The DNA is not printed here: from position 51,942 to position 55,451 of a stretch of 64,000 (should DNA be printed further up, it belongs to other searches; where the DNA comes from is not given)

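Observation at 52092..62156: Six-gene translationally coupled operon of giant exported proteins and small membrane proteins of unknown function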

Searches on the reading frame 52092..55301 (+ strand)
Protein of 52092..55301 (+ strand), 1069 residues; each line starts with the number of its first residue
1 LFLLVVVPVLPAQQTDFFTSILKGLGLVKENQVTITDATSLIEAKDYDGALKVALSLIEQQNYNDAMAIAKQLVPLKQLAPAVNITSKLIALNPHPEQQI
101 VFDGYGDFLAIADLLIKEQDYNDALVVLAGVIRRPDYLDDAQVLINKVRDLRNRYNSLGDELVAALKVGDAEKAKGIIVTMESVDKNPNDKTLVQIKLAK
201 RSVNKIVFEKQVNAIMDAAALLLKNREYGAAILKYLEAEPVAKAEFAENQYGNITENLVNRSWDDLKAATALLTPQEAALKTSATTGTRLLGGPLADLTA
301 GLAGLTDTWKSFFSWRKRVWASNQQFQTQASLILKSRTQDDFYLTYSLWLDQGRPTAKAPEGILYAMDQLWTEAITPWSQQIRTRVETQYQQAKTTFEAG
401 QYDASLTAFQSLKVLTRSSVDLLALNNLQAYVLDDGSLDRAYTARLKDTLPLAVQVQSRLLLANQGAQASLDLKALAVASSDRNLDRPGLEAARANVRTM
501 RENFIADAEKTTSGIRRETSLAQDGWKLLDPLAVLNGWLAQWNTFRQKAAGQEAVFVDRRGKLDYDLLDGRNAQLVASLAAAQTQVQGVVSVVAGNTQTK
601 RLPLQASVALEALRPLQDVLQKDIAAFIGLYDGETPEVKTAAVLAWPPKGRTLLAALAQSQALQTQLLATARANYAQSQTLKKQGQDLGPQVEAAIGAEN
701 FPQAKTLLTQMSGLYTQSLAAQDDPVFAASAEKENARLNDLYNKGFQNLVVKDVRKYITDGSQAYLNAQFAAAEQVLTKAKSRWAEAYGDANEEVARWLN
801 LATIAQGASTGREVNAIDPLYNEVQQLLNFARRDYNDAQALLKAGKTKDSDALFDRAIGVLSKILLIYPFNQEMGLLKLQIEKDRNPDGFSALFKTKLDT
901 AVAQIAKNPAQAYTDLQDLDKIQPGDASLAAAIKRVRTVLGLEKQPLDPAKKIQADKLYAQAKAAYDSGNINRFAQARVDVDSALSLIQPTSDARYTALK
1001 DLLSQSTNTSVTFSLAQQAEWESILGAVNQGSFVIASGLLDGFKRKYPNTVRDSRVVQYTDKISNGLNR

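Call 4: search_protein_families(library=pfam, proteins=[window:52092-55301:+], max_evalue=0.1)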
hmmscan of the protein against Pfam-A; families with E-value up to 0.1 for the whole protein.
window:52092-55301:+ (1069 aa): 2 families
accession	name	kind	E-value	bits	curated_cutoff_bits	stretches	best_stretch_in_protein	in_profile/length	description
PF25058.1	ARM_TT21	-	0.086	13.2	27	0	29-63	92-125/155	Tetratricopeptide repeat protein 21 ARM repeat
PF12895.13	ANAPC3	-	0.093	13.5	27.2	0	45-128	3-79/82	Anaphase-promoting complex, cyclosome, subunit 3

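Call 5: search_protein_families(library=ncbifam, proteins=[window:52092-55301:+], max_evalue=0.1)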
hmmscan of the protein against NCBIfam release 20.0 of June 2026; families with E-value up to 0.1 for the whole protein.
window:52092-55301:+ (1069 aa): 1 family
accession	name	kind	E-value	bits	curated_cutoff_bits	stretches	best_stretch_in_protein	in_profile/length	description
TIGR02552.1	LcrH_SycD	equivalog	0.043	13.5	104.8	0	386-415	18-47/136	SycD/LcrH family type III secretion system chaperone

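Call 8: find_homologous_proteins(query=window:52092-55301:+)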
Query window:52092-55301:+ (1069 aa): 3 proteins with E <= 0.001 among 8000 candidates.
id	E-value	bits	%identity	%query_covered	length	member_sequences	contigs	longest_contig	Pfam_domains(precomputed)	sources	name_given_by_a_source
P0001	0.0e+0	2304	100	100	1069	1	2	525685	PF27421.1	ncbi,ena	ncbi:MAG: hypothetical protein WCG80_00910 [Spirochaetales bacterium]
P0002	0.0e+0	1651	71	100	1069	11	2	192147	PF27421.1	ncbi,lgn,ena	-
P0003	0.0e+0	1642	72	99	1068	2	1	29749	PF27421.1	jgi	-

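Call 9: find_encoding_contigs(protein=P0002, flank=10000, max_places=3)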
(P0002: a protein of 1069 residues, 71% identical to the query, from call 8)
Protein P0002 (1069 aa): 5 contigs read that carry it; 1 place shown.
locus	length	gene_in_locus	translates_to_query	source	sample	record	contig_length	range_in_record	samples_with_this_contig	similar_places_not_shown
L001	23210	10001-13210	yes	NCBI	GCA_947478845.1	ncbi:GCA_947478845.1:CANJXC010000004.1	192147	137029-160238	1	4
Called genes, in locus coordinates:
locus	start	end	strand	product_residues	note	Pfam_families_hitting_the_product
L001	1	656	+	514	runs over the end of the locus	PF00089:Trypsin, PF13365:Trypsin_2, PF14685:PDZ_Tricorn (faint), PF00595:PDZ (weak), PF13180:PDZ_2, PF17820:PDZ_6, PF13180:PDZ_2 (weak), PF17820:PDZ_6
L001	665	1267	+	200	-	PF00156:Pribosyltran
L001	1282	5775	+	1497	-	-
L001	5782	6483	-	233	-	PF12728:HTH_17, PF00359:PTS_EIIA_2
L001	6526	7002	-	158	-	PF00293:NUDIX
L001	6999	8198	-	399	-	-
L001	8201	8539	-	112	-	-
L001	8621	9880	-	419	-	PF03687:UPF0164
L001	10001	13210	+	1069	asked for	PF27421:TP_0855_helical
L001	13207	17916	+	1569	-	PF19077:Big_13 (faint), PF00672:HAMP, PF07228:SpoIIE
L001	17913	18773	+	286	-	-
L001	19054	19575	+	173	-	-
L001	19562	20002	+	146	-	PF02643:DUF192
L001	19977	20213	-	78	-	PF02609:Exonuc_VII_S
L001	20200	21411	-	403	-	PF13742:tRNA_anti_2, PF01336:tRNA_anti-codon, PF02601:Exonuc_VII_L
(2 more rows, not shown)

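Call 10: find_encoding_contigs(protein=P0003, flank=10000, max_places=3)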
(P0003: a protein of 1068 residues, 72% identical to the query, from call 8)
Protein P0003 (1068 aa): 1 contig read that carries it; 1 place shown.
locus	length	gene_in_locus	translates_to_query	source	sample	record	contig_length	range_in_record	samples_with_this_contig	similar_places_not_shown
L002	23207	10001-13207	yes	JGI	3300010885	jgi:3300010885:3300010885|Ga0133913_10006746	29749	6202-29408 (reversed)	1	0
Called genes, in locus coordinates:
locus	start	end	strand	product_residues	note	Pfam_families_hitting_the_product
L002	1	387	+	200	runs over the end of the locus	PF00156:Pribosyltran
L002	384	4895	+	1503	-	-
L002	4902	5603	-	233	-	PF12728:HTH_17, PF00359:PTS_EIIA_2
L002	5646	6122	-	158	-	PF00293:NUDIX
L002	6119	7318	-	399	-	-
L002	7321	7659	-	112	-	-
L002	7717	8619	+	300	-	PF00023:Ank (faint), PF12796:Ank_2, PF13606:Ank_3 (faint), PF13637:Ank_4 (weak), PF13857:Ank_5 (faint), PF12796:Ank_2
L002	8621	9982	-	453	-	PF03687:UPF0164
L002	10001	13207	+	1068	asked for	PF27421:TP_0855_helical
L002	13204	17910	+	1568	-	PF00672:HAMP (weak), PF07228:SpoIIE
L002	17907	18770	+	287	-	-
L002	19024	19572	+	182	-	-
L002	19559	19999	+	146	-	PF02643:DUF192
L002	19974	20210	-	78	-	PF02609:Exonuc_VII_S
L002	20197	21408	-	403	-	PF13742:tRNA_anti_2, PF01336:tRNA_anti-codon, PF02601:Exonuc_VII_L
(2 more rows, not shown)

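Call 23: search_solved_structures(query=window:52092-55301:+, max_evalue=1)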
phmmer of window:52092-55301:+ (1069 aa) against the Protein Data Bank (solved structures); distinct sequences matched with E-value up to 1: 2.
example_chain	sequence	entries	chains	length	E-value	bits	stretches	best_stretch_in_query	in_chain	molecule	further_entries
8j07_c2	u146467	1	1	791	0.44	11.8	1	318-457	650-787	IQ and ubiquitin-like domain-containing protein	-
8upb_A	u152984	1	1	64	0.97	10.6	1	152-204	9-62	De novo designed IL-6 mimetic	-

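Call 25: search_protein_families(library=padloc, proteins=[window:52092-55301:+], max_evalue=0.01)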
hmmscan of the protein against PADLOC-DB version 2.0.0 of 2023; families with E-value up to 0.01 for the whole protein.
window:52092-55301:+ (1069 aa): 0 families

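Call 40: search_protein_representatives(protein=window:52092-55301:+)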
Query: 1069 residues. Proteins with E-value up to 0.001 (for the whole library): 530; up to 1e-10: 445; up to 1e-30: 257. The best 150 are listed.
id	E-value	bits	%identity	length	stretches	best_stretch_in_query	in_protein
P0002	0.0e+00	1651.1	71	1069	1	10-1069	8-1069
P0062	8.0e-225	765.6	43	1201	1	87-1068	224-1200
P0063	1.5e-185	635.6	43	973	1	109-1060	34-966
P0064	3.3e-153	528.5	35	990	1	107-1059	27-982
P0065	2.9e-83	297.1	28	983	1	107-1049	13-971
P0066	2.0e-73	264.5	25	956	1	117-1041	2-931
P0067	5.4e-73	263.0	26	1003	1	107-1039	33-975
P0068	5.7e-72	259.7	26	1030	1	106-1056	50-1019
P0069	2.8e-71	257.4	28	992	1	111-1045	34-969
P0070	6.7e-71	256.1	25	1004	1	112-1020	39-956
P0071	2.6e-70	254.2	28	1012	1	109-1022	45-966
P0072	1.7e-69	251.5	28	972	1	107-1038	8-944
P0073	3.9e-69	250.3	28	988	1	107-1026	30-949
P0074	2.5e-68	247.6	25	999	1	107-1063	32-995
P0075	5.8e-68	246.4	29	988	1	107-1007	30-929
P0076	6.2e-68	246.3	29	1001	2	684-1022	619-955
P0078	2.0e-67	244.6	26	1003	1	110-1057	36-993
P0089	1.0e-63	232.4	31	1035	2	599-1041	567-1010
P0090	3.0e-63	230.8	30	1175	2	669-1049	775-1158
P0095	1.6e-61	225.1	25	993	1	112-1010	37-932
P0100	1.9e-59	218.2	29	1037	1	106-1042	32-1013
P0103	2.7e-58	214.4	26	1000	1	107-1018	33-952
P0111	2.0e-56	208.2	26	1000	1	107-1049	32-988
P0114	4.5e-55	203.7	28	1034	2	698-1013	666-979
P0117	2.6e-54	201.2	28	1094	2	615-1044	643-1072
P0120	1.5e-52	195.4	25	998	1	107-1020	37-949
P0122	1.0e-51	192.6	26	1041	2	599-1036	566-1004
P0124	2.7e-51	191.2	28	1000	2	650-1027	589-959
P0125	2.8e-51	191.2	23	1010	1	109-1050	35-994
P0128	9.6e-50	186.1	25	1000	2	652-1063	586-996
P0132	1.8e-49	185.2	24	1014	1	114-1015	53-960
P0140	1.8e-48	181.9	25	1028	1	79-1049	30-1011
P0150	1.3e-45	172.4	29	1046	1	112-1057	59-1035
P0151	1.6e-45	172.1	25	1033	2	666-1043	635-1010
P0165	3.0e-44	167.9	24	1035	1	105-1063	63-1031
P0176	2.5e-43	164.8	24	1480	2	650-1059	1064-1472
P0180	4.6e-43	164.0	28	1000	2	700-1012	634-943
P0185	2.1e-42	161.8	25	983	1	112-1051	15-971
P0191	9.3e-42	159.7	27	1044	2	679-1064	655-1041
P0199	7.1e-41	156.7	30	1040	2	670-1038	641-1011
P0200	8.6e-41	156.5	24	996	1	109-1055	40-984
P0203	2.9e-40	154.7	29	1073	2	602-1022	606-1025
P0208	7.6e-40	153.3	28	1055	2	691-1006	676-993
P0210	1.0e-39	152.9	26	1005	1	110-1041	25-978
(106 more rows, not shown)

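Call 48: find_encoding_contigs(protein=P0065, flank=10000, max_places=2)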
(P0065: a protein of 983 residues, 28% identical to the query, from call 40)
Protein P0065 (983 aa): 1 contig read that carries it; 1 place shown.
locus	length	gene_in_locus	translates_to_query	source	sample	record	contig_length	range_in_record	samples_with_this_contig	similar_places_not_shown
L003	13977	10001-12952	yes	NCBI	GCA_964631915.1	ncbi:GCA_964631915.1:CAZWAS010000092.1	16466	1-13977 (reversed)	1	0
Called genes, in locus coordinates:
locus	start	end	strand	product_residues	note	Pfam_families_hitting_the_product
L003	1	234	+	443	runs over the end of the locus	PF00501:AMP-binding, PF14535:AMP-binding_C_2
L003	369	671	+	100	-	PF19571:ACT_8, PF01842:ACT (weak)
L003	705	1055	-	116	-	-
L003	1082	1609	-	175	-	-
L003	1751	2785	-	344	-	PF01263:Aldose_epim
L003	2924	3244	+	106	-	PF01371:Trp_repressor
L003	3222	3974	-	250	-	PF12740:PETase (faint), PF00561:Abhydrolase_1, PF12146:Hydrolase_4, PF12697:Abhydrolase_6, PF00326:Peptidase_S9 (weak)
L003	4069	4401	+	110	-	PF01541:GIY-YIG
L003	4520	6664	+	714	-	PF13424:TPR_12, PF13424:TPR_12, PF17874:TPR_MalT (weak), PF13424:TPR_12, PF01590:GAF (weak), PF13185:GAF_2, PF13492:GAF_3 (weak), PF00990:GGDEF, +9 more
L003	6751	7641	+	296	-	PF12796:Ank_2, PF13637:Ank_4 (faint), PF13606:Ank_3 (faint), PF12796:Ank_2, PF13857:Ank_5 (weak), PF00023:Ank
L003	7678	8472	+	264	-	-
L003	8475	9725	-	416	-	PF03687:UPF0164, PF00515:TPR_1 (faint), PF07719:TPR_2 (faint)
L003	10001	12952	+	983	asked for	PF27421:TP_0855_helical, PF27427:TP_0855_C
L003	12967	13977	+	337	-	?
